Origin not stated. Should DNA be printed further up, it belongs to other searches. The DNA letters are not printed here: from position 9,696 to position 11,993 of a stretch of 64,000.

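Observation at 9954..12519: PLP-dependent decarboxylase fused to a cyclic-nucleotide-binding domain, followed by a phosphoribosyltransferase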

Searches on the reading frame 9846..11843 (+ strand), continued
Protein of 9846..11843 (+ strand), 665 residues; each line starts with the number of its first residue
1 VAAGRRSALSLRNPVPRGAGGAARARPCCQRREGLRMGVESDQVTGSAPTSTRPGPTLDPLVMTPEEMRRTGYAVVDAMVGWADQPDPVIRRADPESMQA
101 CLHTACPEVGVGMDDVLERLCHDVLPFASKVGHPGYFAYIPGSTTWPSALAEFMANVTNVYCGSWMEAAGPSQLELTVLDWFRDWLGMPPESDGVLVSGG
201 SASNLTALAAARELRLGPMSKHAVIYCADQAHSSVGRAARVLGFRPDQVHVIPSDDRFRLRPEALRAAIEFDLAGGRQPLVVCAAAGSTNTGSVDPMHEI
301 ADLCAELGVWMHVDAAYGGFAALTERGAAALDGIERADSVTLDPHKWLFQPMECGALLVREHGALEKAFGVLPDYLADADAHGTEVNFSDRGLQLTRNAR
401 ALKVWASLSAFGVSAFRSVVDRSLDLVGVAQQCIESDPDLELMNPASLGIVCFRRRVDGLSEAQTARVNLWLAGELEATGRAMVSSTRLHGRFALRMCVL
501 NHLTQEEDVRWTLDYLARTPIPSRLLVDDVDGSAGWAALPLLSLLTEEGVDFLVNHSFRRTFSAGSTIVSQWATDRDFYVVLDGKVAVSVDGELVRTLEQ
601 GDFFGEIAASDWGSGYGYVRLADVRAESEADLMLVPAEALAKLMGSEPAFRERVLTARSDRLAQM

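Call 78: search_protein_families(library=ncbifam, proteins=[L030:8626-9585:+, L008:4899-6464:+, L010:3788-5110:+, L029:14559-15575:-, L015:11905-13389:-, L039:12619-13818:-, L007:8448-8858:-, L015:13576-14322:+], max_evalue=0.00001)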
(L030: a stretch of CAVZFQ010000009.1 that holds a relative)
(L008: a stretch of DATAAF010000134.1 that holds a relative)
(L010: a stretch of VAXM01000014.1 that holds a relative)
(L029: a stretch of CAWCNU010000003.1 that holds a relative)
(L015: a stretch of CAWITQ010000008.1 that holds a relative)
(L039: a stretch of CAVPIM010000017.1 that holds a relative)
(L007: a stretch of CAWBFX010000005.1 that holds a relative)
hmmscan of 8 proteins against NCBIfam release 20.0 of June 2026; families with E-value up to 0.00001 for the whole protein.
L030:8626-9585:+ (320 aa): 5 families
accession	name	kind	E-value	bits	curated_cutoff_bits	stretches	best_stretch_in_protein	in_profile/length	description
NF002564.0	PRK02190.1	subfamily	1.4e-65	221.5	302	1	53-313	49-301/307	agmatinase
TIGR01230.1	agmatinase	equivalog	7.4e-49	166.8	174.3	1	53-311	29-274/275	agmatinase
TIGR01227.1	hutG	equivalog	8.8e-34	117.1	229.15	1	50-309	50-305/307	formimidoylglutamase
TIGR01229.1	rocF_arginase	equivalog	6.9e-31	107.7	227.6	1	103-291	69-275/300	arginase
NF010347.0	PRK13775.1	equivalog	5.5e-07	29.2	381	1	116-291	125-306/331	formimidoylglutamase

L008:4899-6464:+ (522 aa): 5 families
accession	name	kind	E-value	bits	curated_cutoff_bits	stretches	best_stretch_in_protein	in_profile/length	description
NF002564.0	PRK02190.1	subfamily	3.9e-66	223.3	302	1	219-514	25-304/307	agmatinase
TIGR01230.1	agmatinase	equivalog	7.1e-56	189.8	174.3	1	222-508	8-273/275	agmatinase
TIGR01227.1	hutG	equivalog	3.8e-44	151.1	229.15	1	226-508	34-306/307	formimidoylglutamase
TIGR01229.1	rocF_arginase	equivalog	3e-29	102.3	227.6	1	231-489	2-275/300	arginase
NF010347.0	PRK13775.1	equivalog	1.5e-09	37.6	381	1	277-504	92-320/331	formimidoylglutamase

L010:3788-5110:+ (441 aa): 5 families
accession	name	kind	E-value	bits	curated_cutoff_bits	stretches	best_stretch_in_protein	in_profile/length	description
NF002564.0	PRK02190.1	subfamily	5.5e-68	229.4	302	1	136-437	12-302/307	agmatinase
TIGR01230.1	agmatinase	equivalog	2.7e-52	178.1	174.3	1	160-434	13-274/275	agmatinase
TIGR01227.1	hutG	equivalog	1.1e-36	126.6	229.15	1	160-433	35-306/307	formimidoylglutamase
TIGR01229.1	rocF_arginase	equivalog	1.1e-31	110.3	227.6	1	224-414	67-275/300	arginase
NF010347.0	PRK13775.1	equivalog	5.6e-06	25.8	381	1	157-415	46-307/331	formimidoylglutamase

L029:14559-15575:- (339 aa): 4 families
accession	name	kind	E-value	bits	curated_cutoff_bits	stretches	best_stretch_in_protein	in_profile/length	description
TIGR01230.1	agmatinase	equivalog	1.2e-59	202.2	174.3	1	59-332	10-274/275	agmatinase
NF002564.0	PRK02190.1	subfamily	4.8e-33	114.6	302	1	45-313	17-279/307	agmatinase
TIGR01229.1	rocF_arginase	equivalog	6.2e-25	88.1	227.6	1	122-320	62-281/300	arginase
TIGR01227.1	hutG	equivalog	4.4e-21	75.4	229.15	1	80-316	56-290/307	formimidoylglutamase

L015:11905-13389:- (495 aa): 35 families (the best 25 are shown)
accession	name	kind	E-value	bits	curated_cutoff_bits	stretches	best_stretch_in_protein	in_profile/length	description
TIGR00711.1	efflux_EmrB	subfamily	1.8e-69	234.8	230.2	1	23-436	3-418/485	DHA2 family efflux MFS transporter permease subunit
NF000031.1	MFS_efflux_LmrA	exception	6.4e-67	226.3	850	1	19-430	28-438/484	lincomycin efflux MFS transporter Lmr(A)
NF000025.1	MFS_efflux_tcmA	exception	1.5e-63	215.4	999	1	18-434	22-436/538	tetracenomycin C efflux MFS transporter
NF012180.1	tet_MFS_43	exception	4.9e-53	180.8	999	1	17-448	16-446/484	tetracycline efflux MFS transporter Tet(43)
NF011571.1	PRK14995.1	subfamily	8.4e-49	166.6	701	1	18-431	2-413/493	SmvA family efflux MFS transporter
NF012169.0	qepA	equivalog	1.4e-45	155.9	1075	1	18-464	17-457/511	fluoroquinolone efflux MFS transporter QepA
NF033896.2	MFS_LfrA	equivalog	4.3e-45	154.3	825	1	16-464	14-457/504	efflux MFS transporter LfrA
NF000089.1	qac_MFS_AB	exception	9.8e-43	146.7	900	1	18-430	15-426/514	QacA/B family quaternary ammonium compound efflux MFS transporter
NF000391.1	EmrB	exception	2.9e-40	138.4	925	1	25-436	14-427/501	multidrug efflux MFS transporter permease subunit EmrB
NF007799.0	PRK10504.1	subfamily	2.9e-35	122.1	426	1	20-465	9-445/471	multidrug transporter subunit MdtD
NF000060.1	MFS_efflux_LmrB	exception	2e-30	106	800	1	23-475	18-474/479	lincomycin efflux MFS transporter Lmr(B)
NF040895.2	MFS_effux_SdrM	equivalog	1.1e-29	103.9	550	1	23-429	7-404/441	multidrug efflux MFS transporter SdrM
NF000218.1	FexA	exception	6.9e-24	84.3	900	1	23-436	22-436/475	chloramphenicol/florfenicol efflux MFS transporter FexA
NF000009.1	tet_MFS_Tcr3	exception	8.2e-23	80.7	1000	1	11-475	19-507/512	tetracycline efflux MFS transporter Tcr3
NF052222.1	UridTportUriT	equivalog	2.2e-20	73.1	600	1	22-477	10-457/463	uridine transporter UriT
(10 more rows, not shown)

L039:12619-13818:- (400 aa): 21 families
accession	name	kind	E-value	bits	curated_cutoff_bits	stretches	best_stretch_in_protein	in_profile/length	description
NF052270.1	Staph_DH_FadE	equivalog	6e-126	420.4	600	1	17-400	13-400/400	acyl-CoA dehydrogenase FadE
NF042972.1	AcrlCoAredClosAcrC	equivalog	2.9e-66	223.7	640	1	36-394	16-377/378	acryloyl-CoA reductase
NF045552.1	GlutCoADH_Des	equivalog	7.1e-49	167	470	1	36-389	16-375/387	glutaryl-CoA dehydrogenase Acd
NF058590.1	AcCoDHFadEBacil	equivalog_domain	1.8e-48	165.5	600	1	36-391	32-408/586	acyl-CoA dehydrogenase FadE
NF043006.1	CyhCrbnylCoADH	equivalog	1.2e-44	152.9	650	1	114-394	92-376/380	cyclohexane-1-carbonyl-CoA dehydrogenase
NF042439.1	SulpropCoADesulf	equivalog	1.3e-40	139.3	600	1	34-393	2-370/379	3-sulfinopropanoyl-CoA desulfinase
NF008997.0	PRK12341.1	equivalog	2.7e-40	138.6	537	1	34-393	14-376/382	acyl-CoA dehydrogenase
NF045652.1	ProlPCPDhRedW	equivalog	1.7e-39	135.7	650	1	97-393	75-373/376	L-prolyl-[peptidyl-carrier protein] dehydrogenase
NF053553.1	prodigi_MBC_PigA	equivalog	7.4e-36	124.1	500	1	37-393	17-379/381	prodigiosin MBC biosynthesis dehydrogenase PigA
NF002885.1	PRK03354.1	equivalog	1.6e-32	113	540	1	115-393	94-373/378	crotonobetainyl-CoA dehydrogenase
TIGR03207.1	cyc_hxne_CoA_dh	equivalog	7.6e-30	103.9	575.35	1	35-391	11-369/372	cyclohexanecarboxyl-CoA dehydrogenase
TIGR03203.1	pimD_small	equivalog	2.5e-19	69.6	652.7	1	68-369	49-352/378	pimeloyl-CoA dehydrogenase small subunit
TIGR04022.1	sulfur_SfnB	equivalog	3.5e-17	62.4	430.9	1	57-332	34-304/391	SfnB family sulfur acquisition oxidoreductase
NF007000.1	PRK09463.1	subfamily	6.3e-17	61.2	600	2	265-361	304-400/726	acyl-CoA dehydrogenase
TIGR03204.1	pimC_large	equivalog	2e-14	53.3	623.85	1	112-301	95-284/395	pimeloyl-CoA dehydrogenase large subunit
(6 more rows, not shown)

L007:8448-8858:- (137 aa): 0 families

L015:13576-14322:+ (249 aa): 11 families
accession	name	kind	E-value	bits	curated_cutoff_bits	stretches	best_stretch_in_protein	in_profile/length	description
NF041196.1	ScbR_bind_reg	equivalog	2.3e-13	50.8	150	1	47-219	4-188/191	ScbR family autoregulator-binding transcription factor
NF050111.1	TransRegSACE7040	equivalog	1e-12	48.4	250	1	50-145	2-99/186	SACE_7040 family transcriptional regulator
NF033703.1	transcr_KstR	equivalog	1.7e-10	40.8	280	1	48-158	6-118/185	cholesterol catabolism transcriptional regulator KstR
NF007430.0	PRK09975.1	equivalog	5.3e-10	38.8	274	1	40-115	2-77/220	acrEF/envCD operon transcriptional regulator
NF053878.1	FATransRegFadRBac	equivalog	3.7e-09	36.6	200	1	52-144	6-100/190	fatty acid metabolism transcriptional regulator FadR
NF051852.1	efflux_TF_MtrR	exception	7.8e-09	35.6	280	1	44-153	5-120/205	multidrug efflux system transcriptional repressor MtrR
NF007949.0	PRK10668.1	equivalog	1.3e-07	31.3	271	1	40-101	2-64/216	multidrug efflux transporter transcriptional repressor AcrR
NF053731.1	TransRegFasRMycb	equivalog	4.1e-07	30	330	1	41-118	6-81/199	HTH-type transcriptional activator FasR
NF053516.1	TranRepPrsAVib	equivalog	5e-07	29.7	300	1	49-119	6-77/208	TetR family transcriptional repressor PsrA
NF037937.1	septum_RefZ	equivalog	9.5e-07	28.9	180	1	51-118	1-69/195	forespore capture DNA-binding protein RefZ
TIGR03968.1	mycofact_TetR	equivalog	1.9e-06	27.6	224.9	1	50-120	10-77/190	mycofactocin system transcriptional regulator MftR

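Call 84: find_encoding_contigs(protein=P0004, flank=4000, max_places=1)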
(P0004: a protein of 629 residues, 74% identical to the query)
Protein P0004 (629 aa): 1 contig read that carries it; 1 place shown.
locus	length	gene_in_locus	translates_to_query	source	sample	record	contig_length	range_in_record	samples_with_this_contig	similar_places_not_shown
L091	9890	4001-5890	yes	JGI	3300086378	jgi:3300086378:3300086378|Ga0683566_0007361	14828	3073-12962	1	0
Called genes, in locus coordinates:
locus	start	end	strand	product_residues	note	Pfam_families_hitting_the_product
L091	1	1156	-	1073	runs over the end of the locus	PF00486:Trans_reg_C, PF03704:BTAD, PF00515:TPR_1 (faint), PF07719:TPR_2 (faint), PF13401:AAA_22 (weak), PF25872:HTH_77, PF13424:TPR_12 (weak)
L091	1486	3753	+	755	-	PF03176:MMPL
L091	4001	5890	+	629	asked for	PF00282:Pyridoxal_deC, PF00155:Aminotran_1_2, PF00266:Aminotran_5 (weak), PF00027:cNMP_binding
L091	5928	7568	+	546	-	PF07690:MFS_1, PF00027:cNMP_binding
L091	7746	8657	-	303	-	PF00106:adh_short, PF01370:Epimerase (weak), PF08659:KR, PF13561:adh_short_C2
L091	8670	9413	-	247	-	PF00106:adh_short, PF01370:Epimerase, PF08659:KR, PF13561:adh_short_C2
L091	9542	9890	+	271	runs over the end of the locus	PF00440:TetR_N, PF13305:TetR_C_33 (weak)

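Call 85: find_encoding_contigs(protein=P0009, flank=4000, max_places=1)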
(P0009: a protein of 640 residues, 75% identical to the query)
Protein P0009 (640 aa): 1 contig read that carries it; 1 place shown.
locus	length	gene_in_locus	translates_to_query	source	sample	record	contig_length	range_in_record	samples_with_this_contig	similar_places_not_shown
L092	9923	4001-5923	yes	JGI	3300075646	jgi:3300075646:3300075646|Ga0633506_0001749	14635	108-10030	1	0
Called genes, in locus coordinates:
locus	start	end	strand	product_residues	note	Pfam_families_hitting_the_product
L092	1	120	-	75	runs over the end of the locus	?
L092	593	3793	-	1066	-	PF00211:Guanylate_cyc, PF13191:AAA_16, PF13401:AAA_22 (faint)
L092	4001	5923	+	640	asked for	PF00282:Pyridoxal_deC, PF00155:Aminotran_1_2, PF00266:Aminotran_5, PF00027:cNMP_binding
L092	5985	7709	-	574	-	PF07690:MFS_1, PF00027:cNMP_binding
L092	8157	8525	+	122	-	PF00296:Bac_luciferase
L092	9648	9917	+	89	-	-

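Call 86: find_encoding_contigs(protein=P0014, flank=4000, max_places=1)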
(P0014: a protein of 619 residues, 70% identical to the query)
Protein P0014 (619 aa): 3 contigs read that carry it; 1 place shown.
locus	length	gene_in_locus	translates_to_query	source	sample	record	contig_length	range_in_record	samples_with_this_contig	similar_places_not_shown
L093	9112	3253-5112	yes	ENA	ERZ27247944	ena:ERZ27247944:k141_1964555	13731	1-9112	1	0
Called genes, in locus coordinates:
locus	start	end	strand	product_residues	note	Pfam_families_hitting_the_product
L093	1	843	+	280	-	?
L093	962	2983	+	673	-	PF00990:GGDEF, PF00563:EAL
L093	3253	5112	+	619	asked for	PF00282:Pyridoxal_deC, PF00266:Aminotran_5 (weak), PF00155:Aminotran_1_2, PF05889:SepSecS (weak), PF00027:cNMP_binding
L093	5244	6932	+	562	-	PF16655:PhoD_N, PF09423:PhoD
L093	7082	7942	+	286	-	-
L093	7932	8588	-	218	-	PF00072:Response_reg, PF00196:GerE, PF08281:Sigma70_r4_2 (faint)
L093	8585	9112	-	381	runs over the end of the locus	PF07730:HisKA_3, PF02518:HATPase_c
